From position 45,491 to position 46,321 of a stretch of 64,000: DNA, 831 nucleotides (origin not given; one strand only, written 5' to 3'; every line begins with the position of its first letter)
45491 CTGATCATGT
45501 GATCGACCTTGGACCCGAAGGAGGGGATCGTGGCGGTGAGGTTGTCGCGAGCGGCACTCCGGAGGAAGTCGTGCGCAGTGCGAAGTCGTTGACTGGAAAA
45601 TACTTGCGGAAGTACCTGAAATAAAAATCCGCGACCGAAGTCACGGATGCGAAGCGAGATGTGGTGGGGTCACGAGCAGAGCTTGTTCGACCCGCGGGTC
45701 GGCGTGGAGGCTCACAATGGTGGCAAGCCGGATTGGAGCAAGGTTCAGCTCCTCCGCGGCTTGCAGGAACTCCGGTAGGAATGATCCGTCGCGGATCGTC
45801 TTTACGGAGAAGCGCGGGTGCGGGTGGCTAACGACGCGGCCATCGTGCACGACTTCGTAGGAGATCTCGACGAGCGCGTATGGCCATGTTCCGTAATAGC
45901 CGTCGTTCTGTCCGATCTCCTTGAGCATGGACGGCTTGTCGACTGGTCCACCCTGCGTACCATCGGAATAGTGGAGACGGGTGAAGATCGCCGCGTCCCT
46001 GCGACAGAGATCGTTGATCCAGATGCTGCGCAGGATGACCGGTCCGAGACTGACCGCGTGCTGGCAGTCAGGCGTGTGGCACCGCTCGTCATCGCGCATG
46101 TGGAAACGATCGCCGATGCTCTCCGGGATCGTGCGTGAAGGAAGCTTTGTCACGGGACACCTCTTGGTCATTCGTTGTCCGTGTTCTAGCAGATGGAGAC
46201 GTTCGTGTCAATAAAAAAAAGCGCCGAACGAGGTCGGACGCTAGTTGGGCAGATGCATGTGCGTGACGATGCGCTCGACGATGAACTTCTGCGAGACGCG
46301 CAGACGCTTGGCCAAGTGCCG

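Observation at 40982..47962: uvrB-uvrA...uvrC clustered, with a GC-rich two-gene cassette inserted and a UvrC lacking its HhH domain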

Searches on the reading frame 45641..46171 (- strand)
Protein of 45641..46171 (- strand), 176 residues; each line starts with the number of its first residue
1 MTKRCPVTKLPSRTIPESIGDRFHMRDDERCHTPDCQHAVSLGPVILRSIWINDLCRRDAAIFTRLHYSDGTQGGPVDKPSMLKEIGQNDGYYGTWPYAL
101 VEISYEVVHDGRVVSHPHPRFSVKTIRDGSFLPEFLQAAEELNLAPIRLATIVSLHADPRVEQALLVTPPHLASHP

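Call 3: search_protein_families(library=pfam, proteins=[window:45641-46171:-], max_evalue=0.01)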
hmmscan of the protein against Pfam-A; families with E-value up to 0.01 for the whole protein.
window:45641-46171:- (176 aa): 0 families

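Call 5: search_protein_families(library=ncbifam, proteins=[window:45641-46171:-], max_evalue=1)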
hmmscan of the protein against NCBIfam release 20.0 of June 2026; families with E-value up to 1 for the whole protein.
window:45641-46171:- (176 aa): 0 families

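Call 6: search_protein_families(library=phrogs, proteins=[window:45641-46171:-], max_evalue=1)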
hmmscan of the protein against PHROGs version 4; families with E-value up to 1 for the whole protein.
window:45641-46171:- (176 aa): 0 families

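Call 7: search_protein_families(library=padloc, proteins=[window:45641-46171:-], max_evalue=1)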
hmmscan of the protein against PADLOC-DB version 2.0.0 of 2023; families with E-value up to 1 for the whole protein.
window:45641-46171:- (176 aa): 0 families

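Call 8: find_homologous_proteins(query=window:45641-46171:-, max_evalue=0.01)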
Query window:45641-46171:- (176 aa): 4 proteins with E <= 0.01 among 67 candidates.
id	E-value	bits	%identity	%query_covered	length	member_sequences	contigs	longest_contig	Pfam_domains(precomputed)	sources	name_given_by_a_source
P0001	3.3e-112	391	99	97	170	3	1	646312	-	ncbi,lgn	ncbi:MAG: hypothetical protein WC866_01025 [Patescibacteria group bacterium]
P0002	1.3e-77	278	73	95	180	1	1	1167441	-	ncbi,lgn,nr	ncbi:MAG: hypothetical protein QY323_00280 [Patescibacteria group bacterium]|nr:MAG: hypothetical pr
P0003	3.1e-76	273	72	95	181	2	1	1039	-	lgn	-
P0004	4.5e-35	139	46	89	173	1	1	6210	-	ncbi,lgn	-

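Call 10: find_encoding_contigs(protein=P0002, flank=8000, max_places=3)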
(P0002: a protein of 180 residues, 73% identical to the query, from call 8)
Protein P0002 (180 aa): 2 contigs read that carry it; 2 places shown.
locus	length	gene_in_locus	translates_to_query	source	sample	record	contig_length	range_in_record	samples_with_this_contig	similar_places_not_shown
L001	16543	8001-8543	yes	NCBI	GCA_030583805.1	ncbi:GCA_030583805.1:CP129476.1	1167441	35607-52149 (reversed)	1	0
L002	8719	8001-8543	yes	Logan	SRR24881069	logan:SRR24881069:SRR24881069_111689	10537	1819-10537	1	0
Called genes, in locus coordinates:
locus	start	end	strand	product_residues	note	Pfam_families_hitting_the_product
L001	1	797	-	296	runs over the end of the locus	PF00892:EamA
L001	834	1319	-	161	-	PF02643:DUF192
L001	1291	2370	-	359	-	PF00953:Glycos_transf_4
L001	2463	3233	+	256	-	-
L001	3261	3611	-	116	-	-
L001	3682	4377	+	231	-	PF01066:CDP-OH_P_transf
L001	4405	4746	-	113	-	-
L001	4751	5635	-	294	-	PF01209:Ubie_methyltran (faint), PF01795:Methyltransf_5, PF13649:Methyltransf_25 (faint)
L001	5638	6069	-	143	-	PF02381:MraZ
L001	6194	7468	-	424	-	PF01541:GIY-YIG (weak), PF27096:UvrC_M, PF02151:UVR (weak), PF08459:UvrC_RNaseH_dom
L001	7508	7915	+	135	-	-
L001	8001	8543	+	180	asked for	-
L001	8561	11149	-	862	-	PF02463:SMC_N (faint), PF03193:RsgA_GTPase (faint), PF13191:AAA_16 (faint), PF13304:AAA_21 (faint), PF13555:AAA_29 (faint), PF20703:nSTAND1 (faint), PF17760:UvrA_inter, PF00005:ABC_tran (weak), +2 more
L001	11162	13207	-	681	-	PF00270:DEAD (faint), PF04851:ResIII, PF17757:UvrB_inter, PF27431:UvrB_3rd, PF00271:Helicase_C, PF12344:UvrB, PF02151:UVR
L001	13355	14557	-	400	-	-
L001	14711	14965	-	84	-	-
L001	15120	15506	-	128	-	-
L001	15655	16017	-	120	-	-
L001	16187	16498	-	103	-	-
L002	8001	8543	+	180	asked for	-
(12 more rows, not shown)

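Call 11: find_encoding_contigs(protein=P0004, flank=8000, max_places=3)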
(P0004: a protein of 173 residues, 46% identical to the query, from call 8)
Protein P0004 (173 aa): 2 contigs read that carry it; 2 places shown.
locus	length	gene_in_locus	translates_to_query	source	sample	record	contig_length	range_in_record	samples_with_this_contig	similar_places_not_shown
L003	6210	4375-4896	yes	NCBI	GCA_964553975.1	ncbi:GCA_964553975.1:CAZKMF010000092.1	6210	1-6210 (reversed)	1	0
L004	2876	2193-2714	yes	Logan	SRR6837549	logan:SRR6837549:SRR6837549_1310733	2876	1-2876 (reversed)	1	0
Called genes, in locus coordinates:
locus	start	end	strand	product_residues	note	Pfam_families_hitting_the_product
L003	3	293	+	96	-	?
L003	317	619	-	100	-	-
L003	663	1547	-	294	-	PF01209:Ubie_methyltran (faint), PF01795:Methyltransf_5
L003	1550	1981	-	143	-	PF02381:MraZ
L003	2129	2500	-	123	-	-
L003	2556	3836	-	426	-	PF01541:GIY-YIG (weak), PF27096:UvrC_M, PF02151:UVR (weak), PF08459:UvrC_RNaseH_dom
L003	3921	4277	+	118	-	-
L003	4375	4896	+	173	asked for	-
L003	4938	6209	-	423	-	?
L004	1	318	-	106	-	?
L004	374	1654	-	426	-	PF01541:GIY-YIG (weak), PF27096:UvrC_M, PF02151:UVR (weak), PF08459:UvrC_RNaseH_dom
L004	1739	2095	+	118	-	-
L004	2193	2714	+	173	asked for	-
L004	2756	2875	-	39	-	?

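Call 20: find_homologous_proteins(query=A1, max_evalue=0.01)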
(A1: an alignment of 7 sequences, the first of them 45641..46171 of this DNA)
Query A1 (7 sequences) (176 aa, profile of the alignment): 8 proteins with E <= 0.01 among 1307 candidates.
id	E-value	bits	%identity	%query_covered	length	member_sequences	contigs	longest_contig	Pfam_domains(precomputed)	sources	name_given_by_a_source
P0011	1.1e-78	281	37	89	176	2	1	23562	-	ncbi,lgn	-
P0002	1.4e-78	281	73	95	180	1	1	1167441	-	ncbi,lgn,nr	ncbi:MAG: hypothetical protein QY323_00280 [Patescibacteria group bacterium]|nr:MAG: hypothetical pr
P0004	1.6e-78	281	46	89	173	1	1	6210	-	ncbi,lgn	-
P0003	3.4e-77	276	72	95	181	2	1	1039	-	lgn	-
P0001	3.1e-72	260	99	97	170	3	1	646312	-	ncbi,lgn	ncbi:MAG: hypothetical protein WC866_01025 [Patescibacteria group bacterium]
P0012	4.5e-54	201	30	90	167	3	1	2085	-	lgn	-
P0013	1.2e-47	180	43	93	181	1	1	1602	-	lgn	-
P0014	1.3e-45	174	42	88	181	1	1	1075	-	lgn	-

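Call 30: predict_structure(alignment_id=A3)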
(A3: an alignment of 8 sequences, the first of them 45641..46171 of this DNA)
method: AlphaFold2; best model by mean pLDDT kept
length: 176 residues; sequences in the alignment: 8
mean_pLDDT: 74.1   pTM: 0.73
mean pLDDT of the five models: 74.1, 74.0, 72.8, 72.7, 72.5
residues with pLDDT >= 90: 39; 70-90: 75; 50-70: 41; < 50: 21
segments of 3 or more residues with pLDDT < 50: 1-10, 166-176
pLDDT, mean of each block of 10 residues (from residue 1): 39 74 78 55 81 76 87 65 64 80 88 83 92 92 90 85 51 39
secondary structure, 60 per line:
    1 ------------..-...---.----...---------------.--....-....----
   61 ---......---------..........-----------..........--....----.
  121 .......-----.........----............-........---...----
elements in order: E48-51 H53-56 E64-69 H79-88 E100-109 E112-115 E120-122 H123-127 H133-141 H146-157 H159-166

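Call 35: fold_search(model_id=the predicted structure, library=pdb)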
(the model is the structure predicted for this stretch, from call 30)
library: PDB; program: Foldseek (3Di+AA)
matches with E <= 10: 397; with E <= 0.001: 0
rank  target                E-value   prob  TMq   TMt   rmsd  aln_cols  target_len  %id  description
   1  8h67_L                2.5e-01  0.05  0.15  0.07  19.2       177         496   14  type I-B Cascade bound to a PAM-containing dsDNA target at 3.8 angstrom resolution. (released 2024-05-01)
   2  8y7m_E                4.5e-01  0.03  0.12  0.05  21.9       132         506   11  FluPol-NS2 complex (local refinement) (released 2024-07-24)
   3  5ldo_D                5.8e-01  0.08  0.12  0.12  13.2        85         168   13  Crystal structure of E.coli LigT complexed with 3'-AMP (released 2017-01-18)
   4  5ldm_B                6.9e-01  0.08  0.12  0.12  12.8        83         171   12  Crystal structure of E.coli LigT complexed with 2'-AMP (released 2017-01-18)
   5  4wsb_A                7.8e-01  0.03  0.13  0.04  17.9       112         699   11  Bat Influenza A polymerase with bound vRNA promoter (released 2014-11-19)
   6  6xzg_DP1              8.2e-01  0.04  0.13  0.05  19.6       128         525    6  Influenza C virus polymerase in complex with chicken ANP32A - Subclass 3 (released 2020-11-25)
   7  8r1j_D                8.2e-01  0.03  0.13  0.04  20.6       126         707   12  Structure of avian H5N1 influenza A polymerase dimer in complex with human ANP32B. (released 2024-05-08)
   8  6qwl_E                8.2e-01  0.03  0.13  0.06  18.1       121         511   12  Influenza B virus (B/Panama/45) polymerase Hetermotrimer in complex with 3'5' cRNA promoter (released 2019-09-04)
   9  5ldj_C                8.7e-01  0.03  0.12  0.12  15.8       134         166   10  Crystal structure of E.coli LigT complexed with phosphate (released 2017-01-18)
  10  8rn7_A                8.7e-01  0.03  0.13  0.06  18.7       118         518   11  Pseudo-symmetrical influenza B polymerase apo-dimer, core-only moeity (from "Influenza B polymerase pseudo-symmetrical (released 2024-09-11)
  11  8y7o_E                8.7e-01  0.03  0.12  0.04  19.2       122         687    7  FluPol-NS2 complex (hexamer) (released 2024-07-24)
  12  2j4r_A                9.3e-01  0.09  0.16  0.11  11.2        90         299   13  Structural Study of the Aquifex aeolicus PPX-GPPA enzyme (released 2007-10-16)
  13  5ldo_C                9.3e-01  0.05  0.12  0.12  16.0        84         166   13  Crystal structure of E.coli LigT complexed with 3'-AMP (released 2017-01-18)
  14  5ldp_B                9.3e-01  0.05  0.12  0.13  16.2        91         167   12  Crystal structure of E.coli LigT complexed with ATP (released 2017-01-18)
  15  8rn6_A                9.3e-01  0.03  0.13  0.04  18.1       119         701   10  Pseudo-symmetrical influenza B polymerase apo-dimer, ENDO(E) moiety (from "Influenza B polymerase pseudo-symmetrical d (released 2024-09-11)
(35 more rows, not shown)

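Call 37: search_protein_families(library=pfam, proteins=[L003:2129-2500:-, L001:13355-14557:-], max_evalue=0.1)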
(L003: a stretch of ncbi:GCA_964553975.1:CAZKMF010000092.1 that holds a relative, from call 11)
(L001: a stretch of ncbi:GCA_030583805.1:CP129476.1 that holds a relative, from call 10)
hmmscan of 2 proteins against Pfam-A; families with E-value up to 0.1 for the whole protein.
L003:2129-2500:- (123 aa): 1 family
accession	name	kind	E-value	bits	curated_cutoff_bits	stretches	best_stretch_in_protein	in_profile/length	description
PF03456.24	uDENN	-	0.09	13.7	22.3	0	93-109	14-30/57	uDENN domain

L001:13355-14557:- (400 aa): 0 families

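Call 40: search_protein_representatives(alignment_id=A3)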
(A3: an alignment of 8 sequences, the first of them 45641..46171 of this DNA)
Query: 8 sequences, 179 profile positions. Proteins with E-value up to 0.001 (for the whole library): 9; up to 1e-10: 8; up to 1e-30: 7. The best 9 are listed.
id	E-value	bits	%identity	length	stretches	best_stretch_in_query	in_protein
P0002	5.7e-77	273.9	-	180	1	1-179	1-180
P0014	3.4e-76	271.4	-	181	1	1-179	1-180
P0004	5.4e-76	270.7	-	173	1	1-171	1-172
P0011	3.1e-72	258.5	-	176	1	3-171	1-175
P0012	4.4e-58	212.4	-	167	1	3-172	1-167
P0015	3.4e-43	163.9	-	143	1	35-174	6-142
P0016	1.4e-36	142.4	-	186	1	3-169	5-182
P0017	3.9e-30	121.4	-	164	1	5-170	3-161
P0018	1.0e-09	54.9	-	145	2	103-163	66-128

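Call 50: search_solved_structures(query=A1, max_evalue=10, show_alignments=3)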
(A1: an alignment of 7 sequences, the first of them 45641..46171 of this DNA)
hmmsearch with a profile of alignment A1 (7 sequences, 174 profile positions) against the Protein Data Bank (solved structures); distinct sequences matched with E-value up to 10: 0.

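Call 71: search_protein_families(library=pfam, alignment_id=A1, max_evalue=10)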
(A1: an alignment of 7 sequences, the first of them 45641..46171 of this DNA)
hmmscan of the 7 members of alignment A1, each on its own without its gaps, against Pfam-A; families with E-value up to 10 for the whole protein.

A. member 1, window:45641-46171:- (176 aa): 0 families

B. families by the number of members that match (of 7 scanned): 0 families

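Call 80: find_related_loci(query=A1, collection=metagenome_contigs, flank=4000)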
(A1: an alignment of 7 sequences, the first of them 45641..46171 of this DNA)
Query A1 (176 aa) in metagenome_contigs; peptide patterns used: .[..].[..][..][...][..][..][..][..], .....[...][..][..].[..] (x = any residue, [..] = any of these).
60 stretches matched a pattern, but none encodes a relative of the query by tblastn (E <= 1e-3).

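Call 82: find_encoding_contigs(protein=P0016, flank=6000, max_places=3)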
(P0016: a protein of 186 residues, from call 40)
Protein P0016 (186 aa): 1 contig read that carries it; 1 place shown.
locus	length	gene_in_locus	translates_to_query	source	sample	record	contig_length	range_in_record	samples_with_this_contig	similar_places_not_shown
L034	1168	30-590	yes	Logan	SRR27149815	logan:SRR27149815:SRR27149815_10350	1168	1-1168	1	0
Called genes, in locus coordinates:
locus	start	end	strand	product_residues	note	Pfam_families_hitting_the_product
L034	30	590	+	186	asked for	-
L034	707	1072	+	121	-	-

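Call 84: find_encoding_contigs(protein=P0017, flank=6000, max_places=3)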
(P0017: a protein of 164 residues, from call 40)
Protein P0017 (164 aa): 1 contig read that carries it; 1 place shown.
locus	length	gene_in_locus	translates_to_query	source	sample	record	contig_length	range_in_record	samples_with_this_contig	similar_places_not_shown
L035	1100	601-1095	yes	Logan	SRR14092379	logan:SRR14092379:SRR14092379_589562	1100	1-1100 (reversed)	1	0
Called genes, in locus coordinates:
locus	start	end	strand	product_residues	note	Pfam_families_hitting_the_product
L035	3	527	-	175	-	?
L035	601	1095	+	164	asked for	-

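Call 98: search_dna_similar(query=window:45641-46153:-, collection=phages, mode=protein, max_evalue=0.01, max_rows=5)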
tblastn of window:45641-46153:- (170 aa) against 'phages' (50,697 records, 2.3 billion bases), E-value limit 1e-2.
No match.
